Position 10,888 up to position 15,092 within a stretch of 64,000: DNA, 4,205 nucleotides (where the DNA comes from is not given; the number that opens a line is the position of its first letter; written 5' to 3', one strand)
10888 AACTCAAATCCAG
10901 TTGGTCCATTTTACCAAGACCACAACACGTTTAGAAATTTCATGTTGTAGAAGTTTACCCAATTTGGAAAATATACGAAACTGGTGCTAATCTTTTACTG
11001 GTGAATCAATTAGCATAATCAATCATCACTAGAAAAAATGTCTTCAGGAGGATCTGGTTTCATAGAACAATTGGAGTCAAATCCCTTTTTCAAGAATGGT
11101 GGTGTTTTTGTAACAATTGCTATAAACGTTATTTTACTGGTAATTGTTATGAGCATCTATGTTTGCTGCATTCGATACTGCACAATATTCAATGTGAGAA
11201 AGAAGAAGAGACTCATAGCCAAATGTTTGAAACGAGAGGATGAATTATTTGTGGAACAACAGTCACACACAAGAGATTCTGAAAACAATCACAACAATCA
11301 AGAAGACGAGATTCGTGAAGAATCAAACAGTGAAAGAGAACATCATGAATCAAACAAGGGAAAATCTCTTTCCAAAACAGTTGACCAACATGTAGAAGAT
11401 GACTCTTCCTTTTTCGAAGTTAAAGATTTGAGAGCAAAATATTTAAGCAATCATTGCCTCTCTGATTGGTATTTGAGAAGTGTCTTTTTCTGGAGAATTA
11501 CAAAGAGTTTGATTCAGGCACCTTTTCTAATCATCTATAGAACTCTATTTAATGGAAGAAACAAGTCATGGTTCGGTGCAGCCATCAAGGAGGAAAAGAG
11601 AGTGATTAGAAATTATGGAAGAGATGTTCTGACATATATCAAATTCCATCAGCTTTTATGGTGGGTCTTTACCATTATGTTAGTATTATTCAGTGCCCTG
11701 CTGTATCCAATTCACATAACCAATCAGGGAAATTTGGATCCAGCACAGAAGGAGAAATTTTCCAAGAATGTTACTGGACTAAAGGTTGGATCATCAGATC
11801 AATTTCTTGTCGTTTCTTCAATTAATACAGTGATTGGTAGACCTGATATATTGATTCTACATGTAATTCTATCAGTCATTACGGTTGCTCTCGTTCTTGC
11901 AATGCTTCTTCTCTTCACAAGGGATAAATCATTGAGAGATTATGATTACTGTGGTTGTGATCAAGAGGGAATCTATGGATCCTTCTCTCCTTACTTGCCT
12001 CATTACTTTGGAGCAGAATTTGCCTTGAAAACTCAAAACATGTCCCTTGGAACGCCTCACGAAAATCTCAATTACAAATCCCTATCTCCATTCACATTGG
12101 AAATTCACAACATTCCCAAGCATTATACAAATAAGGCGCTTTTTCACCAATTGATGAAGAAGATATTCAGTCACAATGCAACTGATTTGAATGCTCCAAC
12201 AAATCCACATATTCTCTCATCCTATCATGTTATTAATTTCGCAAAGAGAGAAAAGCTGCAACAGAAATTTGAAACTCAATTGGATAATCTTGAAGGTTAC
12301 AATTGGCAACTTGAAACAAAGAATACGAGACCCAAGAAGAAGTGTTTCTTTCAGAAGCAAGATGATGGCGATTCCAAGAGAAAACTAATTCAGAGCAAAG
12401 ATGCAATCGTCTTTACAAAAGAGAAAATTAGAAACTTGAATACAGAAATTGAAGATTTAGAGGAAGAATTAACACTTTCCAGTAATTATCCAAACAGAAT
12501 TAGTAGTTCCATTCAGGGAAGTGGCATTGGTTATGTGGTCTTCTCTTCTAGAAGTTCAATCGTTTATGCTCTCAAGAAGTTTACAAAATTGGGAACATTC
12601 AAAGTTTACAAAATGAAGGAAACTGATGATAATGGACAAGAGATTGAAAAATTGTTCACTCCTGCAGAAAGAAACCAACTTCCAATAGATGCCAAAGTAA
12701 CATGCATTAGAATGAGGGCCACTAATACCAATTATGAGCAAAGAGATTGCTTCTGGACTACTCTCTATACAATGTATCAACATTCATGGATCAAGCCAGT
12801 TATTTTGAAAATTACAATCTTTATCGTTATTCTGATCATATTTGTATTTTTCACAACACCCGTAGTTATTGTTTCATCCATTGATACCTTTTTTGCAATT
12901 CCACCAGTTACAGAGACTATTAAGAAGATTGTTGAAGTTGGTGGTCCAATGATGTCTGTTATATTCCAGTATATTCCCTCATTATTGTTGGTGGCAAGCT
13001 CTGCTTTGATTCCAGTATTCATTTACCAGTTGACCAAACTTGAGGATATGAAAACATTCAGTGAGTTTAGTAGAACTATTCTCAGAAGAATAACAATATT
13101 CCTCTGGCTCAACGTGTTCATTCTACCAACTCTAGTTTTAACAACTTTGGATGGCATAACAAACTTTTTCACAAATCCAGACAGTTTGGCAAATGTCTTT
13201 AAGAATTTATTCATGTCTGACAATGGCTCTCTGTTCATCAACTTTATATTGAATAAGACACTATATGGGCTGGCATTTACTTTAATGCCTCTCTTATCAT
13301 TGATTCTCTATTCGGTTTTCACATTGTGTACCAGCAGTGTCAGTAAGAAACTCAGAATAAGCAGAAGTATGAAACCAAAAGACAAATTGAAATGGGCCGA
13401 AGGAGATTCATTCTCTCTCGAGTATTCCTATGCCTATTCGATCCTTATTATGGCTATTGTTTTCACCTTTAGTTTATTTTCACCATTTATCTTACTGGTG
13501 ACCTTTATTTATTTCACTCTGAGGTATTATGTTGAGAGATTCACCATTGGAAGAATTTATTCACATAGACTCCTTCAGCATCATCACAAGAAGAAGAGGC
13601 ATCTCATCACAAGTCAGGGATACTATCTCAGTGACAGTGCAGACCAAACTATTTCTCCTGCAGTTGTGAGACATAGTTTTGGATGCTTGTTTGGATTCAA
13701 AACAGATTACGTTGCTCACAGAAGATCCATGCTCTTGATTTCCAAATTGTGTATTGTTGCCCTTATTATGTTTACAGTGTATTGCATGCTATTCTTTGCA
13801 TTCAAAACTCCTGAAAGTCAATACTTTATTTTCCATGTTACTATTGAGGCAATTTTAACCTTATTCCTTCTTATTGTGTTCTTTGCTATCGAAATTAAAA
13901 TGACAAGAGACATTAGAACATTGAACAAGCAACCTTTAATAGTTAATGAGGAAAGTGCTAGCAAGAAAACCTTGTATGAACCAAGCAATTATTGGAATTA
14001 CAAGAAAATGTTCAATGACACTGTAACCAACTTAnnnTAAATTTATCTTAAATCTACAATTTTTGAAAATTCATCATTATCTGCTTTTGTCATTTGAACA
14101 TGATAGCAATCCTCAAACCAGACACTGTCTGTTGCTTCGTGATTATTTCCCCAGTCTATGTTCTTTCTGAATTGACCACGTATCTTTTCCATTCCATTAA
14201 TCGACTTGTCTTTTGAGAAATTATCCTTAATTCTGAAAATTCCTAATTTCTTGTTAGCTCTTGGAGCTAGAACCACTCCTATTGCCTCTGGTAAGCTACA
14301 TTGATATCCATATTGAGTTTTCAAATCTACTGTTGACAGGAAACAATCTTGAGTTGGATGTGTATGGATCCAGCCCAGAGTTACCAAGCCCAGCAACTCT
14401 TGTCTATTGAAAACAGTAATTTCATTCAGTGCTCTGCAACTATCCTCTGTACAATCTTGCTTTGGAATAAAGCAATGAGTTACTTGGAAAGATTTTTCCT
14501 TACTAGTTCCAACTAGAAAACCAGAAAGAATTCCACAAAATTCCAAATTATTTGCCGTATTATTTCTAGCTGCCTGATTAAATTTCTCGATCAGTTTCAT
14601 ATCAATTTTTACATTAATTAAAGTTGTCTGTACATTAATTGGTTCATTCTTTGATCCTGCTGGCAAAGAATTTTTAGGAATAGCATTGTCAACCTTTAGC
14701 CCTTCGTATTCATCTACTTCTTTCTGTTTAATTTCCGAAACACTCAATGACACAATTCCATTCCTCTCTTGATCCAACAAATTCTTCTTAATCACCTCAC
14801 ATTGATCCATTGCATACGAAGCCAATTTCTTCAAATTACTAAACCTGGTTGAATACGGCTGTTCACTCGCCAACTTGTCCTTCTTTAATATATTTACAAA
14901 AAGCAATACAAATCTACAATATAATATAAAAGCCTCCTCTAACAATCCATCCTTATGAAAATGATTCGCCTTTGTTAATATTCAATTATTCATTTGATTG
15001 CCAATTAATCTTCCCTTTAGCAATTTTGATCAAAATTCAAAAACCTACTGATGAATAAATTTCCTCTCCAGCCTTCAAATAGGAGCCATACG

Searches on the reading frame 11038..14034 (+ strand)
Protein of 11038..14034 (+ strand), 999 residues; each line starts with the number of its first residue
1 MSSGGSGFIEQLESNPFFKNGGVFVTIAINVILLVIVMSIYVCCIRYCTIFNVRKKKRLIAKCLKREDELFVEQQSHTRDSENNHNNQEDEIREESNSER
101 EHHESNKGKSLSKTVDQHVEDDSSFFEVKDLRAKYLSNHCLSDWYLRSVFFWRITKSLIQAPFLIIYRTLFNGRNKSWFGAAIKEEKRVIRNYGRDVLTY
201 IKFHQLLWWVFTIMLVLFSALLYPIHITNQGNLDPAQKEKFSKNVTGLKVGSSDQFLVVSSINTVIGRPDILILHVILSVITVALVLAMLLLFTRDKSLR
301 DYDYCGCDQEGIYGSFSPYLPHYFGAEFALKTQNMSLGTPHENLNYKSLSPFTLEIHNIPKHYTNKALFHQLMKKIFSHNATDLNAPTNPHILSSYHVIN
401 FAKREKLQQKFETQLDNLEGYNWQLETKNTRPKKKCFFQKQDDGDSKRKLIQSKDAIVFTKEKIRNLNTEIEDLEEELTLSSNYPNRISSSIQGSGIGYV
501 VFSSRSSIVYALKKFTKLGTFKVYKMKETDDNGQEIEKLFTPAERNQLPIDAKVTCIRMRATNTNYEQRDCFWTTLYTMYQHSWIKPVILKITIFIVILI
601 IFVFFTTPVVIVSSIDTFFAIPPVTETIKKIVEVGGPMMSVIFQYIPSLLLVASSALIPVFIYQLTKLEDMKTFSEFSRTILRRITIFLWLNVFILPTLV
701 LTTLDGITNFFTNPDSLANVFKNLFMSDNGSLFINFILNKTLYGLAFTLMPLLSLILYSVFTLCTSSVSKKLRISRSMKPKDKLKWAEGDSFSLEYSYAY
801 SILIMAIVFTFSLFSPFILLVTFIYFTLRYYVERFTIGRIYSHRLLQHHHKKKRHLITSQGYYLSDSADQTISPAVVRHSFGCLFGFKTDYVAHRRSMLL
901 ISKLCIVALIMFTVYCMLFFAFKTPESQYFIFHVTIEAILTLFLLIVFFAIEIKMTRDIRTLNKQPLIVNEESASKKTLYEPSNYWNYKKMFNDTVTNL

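Call 19: find_encoding_contigs(protein=window:11038-14034:+, flank=1000, max_places=3)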
Protein window:11038-14034:+ (999 aa): no gene with exactly this product is on record in the collection.

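Call 20: search_protein_families(library=pfam, proteins=[window:11038-14034:+], max_evalue=0.001)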
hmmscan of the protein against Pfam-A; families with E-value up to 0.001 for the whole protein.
window:11038-14034:+ (999 aa): 4 families
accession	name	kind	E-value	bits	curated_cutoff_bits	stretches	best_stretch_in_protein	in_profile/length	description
PF02714.20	RSN1_7TM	-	8.2e-29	101.3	28.7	1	591-844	2-244/274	Calcium-dependent channel, 7TM region, putative phosphate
PF13967.11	RSN1_TM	-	6.8e-07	29.5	27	1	178-290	55-153/156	Late exocytosis, associated with Golgi transport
PF14703.12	PHM7_cyt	-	6e-05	23.8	27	1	352-507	2-134/174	Cytosolic domain of 10TM putative phosphate transporter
PF14851.11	FAM176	-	0.0009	19.5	31.5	0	27-114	30-109/152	FAM176 family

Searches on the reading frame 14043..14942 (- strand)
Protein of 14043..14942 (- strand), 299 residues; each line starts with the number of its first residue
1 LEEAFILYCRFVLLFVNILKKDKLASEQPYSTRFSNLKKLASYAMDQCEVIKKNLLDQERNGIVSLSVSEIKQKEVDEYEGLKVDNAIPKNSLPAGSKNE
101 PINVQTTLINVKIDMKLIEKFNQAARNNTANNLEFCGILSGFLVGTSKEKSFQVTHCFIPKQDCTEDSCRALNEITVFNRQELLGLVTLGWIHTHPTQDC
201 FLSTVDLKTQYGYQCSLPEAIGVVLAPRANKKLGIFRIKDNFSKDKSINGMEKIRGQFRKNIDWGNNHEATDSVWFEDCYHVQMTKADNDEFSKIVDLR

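Call 59: search_protein_families(library=pfam, proteins=[window:14043-14942:-], max_evalue=0.0001)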
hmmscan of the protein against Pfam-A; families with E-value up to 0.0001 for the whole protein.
window:14043-14942:- (299 aa): 2 families
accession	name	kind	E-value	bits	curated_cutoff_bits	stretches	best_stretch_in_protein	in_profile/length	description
PF01398.27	JAB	-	6.6e-16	58.6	22.5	1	110-216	5-114/117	JAB1/Mov34/MPN/PAD-1 ubiquitin protease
PF08969.16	USP8_dimer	-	2.8e-05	24.7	24.6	1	2-58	54-110/114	USP8 dimerisation domain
